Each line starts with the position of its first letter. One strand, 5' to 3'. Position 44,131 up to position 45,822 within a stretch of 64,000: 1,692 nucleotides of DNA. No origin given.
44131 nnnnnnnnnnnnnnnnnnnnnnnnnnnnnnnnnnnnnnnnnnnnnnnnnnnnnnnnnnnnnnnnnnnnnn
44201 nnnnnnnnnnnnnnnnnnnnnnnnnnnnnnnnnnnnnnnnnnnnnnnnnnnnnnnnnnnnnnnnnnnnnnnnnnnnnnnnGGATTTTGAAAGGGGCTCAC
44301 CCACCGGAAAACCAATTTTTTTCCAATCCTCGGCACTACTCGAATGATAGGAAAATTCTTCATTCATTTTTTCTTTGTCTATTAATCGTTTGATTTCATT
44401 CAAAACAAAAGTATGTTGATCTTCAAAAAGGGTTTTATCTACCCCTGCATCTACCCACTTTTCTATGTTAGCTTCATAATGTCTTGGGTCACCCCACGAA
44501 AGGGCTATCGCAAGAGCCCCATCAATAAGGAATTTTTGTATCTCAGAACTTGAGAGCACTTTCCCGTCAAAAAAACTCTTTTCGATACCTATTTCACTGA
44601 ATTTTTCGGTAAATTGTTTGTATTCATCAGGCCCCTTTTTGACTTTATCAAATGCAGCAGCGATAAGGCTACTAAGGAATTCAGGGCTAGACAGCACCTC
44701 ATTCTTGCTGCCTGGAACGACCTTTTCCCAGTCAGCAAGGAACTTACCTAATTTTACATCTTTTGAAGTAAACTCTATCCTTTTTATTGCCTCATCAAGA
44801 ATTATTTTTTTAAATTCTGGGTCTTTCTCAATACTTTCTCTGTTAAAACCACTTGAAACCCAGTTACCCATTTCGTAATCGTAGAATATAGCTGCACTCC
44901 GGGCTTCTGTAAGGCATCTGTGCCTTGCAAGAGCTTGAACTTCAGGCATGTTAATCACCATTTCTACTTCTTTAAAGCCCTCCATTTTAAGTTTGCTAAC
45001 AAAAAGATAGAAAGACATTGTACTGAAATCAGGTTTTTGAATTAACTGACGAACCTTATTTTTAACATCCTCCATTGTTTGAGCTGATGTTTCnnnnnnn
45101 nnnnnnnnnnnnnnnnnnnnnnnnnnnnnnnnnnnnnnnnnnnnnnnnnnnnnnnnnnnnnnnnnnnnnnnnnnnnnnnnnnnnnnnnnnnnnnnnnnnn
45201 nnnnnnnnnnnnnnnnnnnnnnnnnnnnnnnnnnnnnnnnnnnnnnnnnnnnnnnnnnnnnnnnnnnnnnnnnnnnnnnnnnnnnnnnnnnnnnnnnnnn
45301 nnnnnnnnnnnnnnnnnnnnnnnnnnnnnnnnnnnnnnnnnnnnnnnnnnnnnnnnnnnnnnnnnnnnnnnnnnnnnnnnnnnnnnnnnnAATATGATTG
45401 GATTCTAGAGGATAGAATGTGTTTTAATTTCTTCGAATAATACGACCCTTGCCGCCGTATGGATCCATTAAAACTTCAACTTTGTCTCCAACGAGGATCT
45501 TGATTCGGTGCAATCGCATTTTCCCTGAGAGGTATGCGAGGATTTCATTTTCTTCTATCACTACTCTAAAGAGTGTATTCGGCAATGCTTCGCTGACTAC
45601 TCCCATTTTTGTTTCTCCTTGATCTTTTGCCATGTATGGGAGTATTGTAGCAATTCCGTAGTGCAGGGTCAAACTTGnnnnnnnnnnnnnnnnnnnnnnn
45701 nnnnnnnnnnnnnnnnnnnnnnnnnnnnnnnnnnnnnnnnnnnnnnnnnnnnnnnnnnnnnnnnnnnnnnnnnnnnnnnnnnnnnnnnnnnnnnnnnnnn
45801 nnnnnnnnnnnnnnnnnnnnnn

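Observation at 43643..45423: AT-rich J-domain protein gene inserted between infA and rpmJ in the otherwise canonical ribosomal operon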

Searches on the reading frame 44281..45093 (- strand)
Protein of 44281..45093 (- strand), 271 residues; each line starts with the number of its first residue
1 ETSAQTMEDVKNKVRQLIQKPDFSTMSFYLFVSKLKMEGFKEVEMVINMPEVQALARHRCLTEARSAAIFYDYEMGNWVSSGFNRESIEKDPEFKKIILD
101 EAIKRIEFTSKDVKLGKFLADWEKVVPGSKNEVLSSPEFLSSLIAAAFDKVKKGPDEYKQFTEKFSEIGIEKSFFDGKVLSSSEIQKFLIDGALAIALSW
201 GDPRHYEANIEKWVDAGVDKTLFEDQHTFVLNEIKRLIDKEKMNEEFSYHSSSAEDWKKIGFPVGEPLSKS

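Call 52: predict_structure(alignment_id=A3)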
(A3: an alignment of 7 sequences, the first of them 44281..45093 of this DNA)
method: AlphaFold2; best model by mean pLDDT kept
length: 271 residues; sequences in the alignment: 7
mean_pLDDT: 82.2   pTM: 0.74
mean pLDDT of the five models: 82.2, 81.2, 80.8, 80.3, 80.1
residues with pLDDT >= 90: 118; 70-90: 112; 50-70: 16; < 50: 25
segments of 3 or more residues with pLDDT < 50: 1-3, 244-253, 261-271
pLDDT, mean of each block of 10 residues (from residue 1): 65 86 86 89 90 91 93 94 92 95 83 82 95 96 92 89 91 87 84 80 85 88 80 79 45 49 42 32
secondary structure, 60 per line:
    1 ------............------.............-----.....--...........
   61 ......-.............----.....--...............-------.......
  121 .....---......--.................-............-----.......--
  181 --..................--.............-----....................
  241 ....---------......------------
elements in order: H7-18 H25-37 H43-47 H50-66 H68-80 H85-89 H92-106 H114-125 H129-134 H137-153 H155-166 H172-178 H183-200 H203-215 H221-244 H254-259

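Call 73: fold_search(model_id=the predicted structure, library=viral)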
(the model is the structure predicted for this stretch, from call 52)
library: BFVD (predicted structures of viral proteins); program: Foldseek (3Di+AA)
matches with E <= 10: 203; with E <= 0.001: 0
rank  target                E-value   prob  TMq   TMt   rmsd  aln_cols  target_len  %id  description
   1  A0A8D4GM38            3.9e-01  0.28  0.24  0.14  14.3       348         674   12  (no name in the UniProt tables at hand)
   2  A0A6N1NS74            3.9e-01  0.20  0.20  0.19  13.3       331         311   12  Gamma-soluble NSF attachment protein [Tupanvirus deep ocean]
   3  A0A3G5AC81            4.6e-01  0.28  0.21  0.20  13.7       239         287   15  Putative alpha-soluble NSF attachment protein-like [Hyperionvirus sp.]
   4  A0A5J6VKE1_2          4.6e-01  0.28  0.24  0.11  14.7       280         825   11  Uncharacterized protein [Megaviridae environmental sample]
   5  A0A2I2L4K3            5.0e-01  0.20  0.20  0.15  17.6       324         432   11  F-box domain-containing protein [Orpheovirus IHUMI-LCC2]
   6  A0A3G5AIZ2            6.5e-01  0.12  0.17  0.15  15.9       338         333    9  Putative ankyrin repeat protein L25 [Satyrvirus sp.]
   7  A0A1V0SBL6            7.4e-01  0.35  0.25  0.24  15.8       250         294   13  Gamma-soluble NSF attachment protein [Catovirus CTV1]
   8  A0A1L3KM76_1          8.4e-01  0.14  0.18  0.09  14.2       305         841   11  (no name in the UniProt tables at hand)
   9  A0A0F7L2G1            9.6e-01  0.20  0.17  0.13  11.8       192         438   12  Uncharacterized protein [uncultured marine virus]
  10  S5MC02                9.6e-01  0.13  0.19  0.14  20.9       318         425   16  (no name in the UniProt tables at hand)
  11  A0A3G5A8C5            1.0e+00  0.21  0.26  0.24  12.1       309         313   11  Gamma-soluble NSF attachment protein [Homavirus sp.]
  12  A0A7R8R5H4            1.1e+00  0.20  0.25  0.20  15.2       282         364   10  Uncharacterized protein [Klebsiella phage vB_KvM-Eowyn]
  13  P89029                1.2e+00  0.09  0.17  0.19  24.3       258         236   12  OPEP-2 protein [Orgyia pseudotsugata multicapsid polyhedrosis virus]
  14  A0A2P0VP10            1.2e+00  0.06  0.13  0.08  38.9       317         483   14  Uncharacterized protein [Tetraselmis virus 1]
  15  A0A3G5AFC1            1.3e+00  0.12  0.20  0.20  12.4       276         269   13  Uncharacterized protein [Solivirus sp.]
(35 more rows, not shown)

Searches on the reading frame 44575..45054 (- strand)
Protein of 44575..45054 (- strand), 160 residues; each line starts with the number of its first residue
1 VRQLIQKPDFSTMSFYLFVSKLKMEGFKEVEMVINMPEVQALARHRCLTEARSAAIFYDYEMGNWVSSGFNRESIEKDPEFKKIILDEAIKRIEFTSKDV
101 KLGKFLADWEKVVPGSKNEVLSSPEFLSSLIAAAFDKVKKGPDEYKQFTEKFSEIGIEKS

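Call 24: find_homologous_proteins(query=A2, max_evalue=0.01)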
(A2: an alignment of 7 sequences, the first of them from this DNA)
Query A2 (7 sequences) (160 aa, profile of the alignment): 2 proteins with E <= 0.01 among 4216 candidates.
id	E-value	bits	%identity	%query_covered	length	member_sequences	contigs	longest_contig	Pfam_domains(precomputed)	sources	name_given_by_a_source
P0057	1.6e-59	218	23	89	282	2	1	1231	PF00226.37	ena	-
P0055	6.6e-56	207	26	83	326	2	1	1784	PF00226.37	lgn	-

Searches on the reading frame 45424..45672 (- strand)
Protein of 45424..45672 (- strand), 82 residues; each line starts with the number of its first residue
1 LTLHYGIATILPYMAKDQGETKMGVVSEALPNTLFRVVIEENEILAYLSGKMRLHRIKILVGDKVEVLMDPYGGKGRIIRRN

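Call 3: search_protein_families(library=pfam, proteins=[window:45424-45672:-], max_evalue=0.1)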
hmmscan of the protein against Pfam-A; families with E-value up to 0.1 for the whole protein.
window:45424-45672:- (82 aa): 4 families
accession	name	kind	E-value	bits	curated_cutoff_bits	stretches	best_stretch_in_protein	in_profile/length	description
PF01176.25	eIF-1a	-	2.8e-18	65.8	30.2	1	23-81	4-64/64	Translation initiation factor 1A / IF-1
PF16745.11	RsgA_N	-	0.0012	19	27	1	48-68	25-45/54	RsgA N-terminal domain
PF23038.1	KOW6_SPT51-2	-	0.097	12.6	27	0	16-42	11-37/51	Transcription elongation factor SPT5 homolog 1/2, KOW6 domain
PF24971.1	SAMD1_SHD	-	0.098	13.1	27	0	42-80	13-50/78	SAMD1 small helical domain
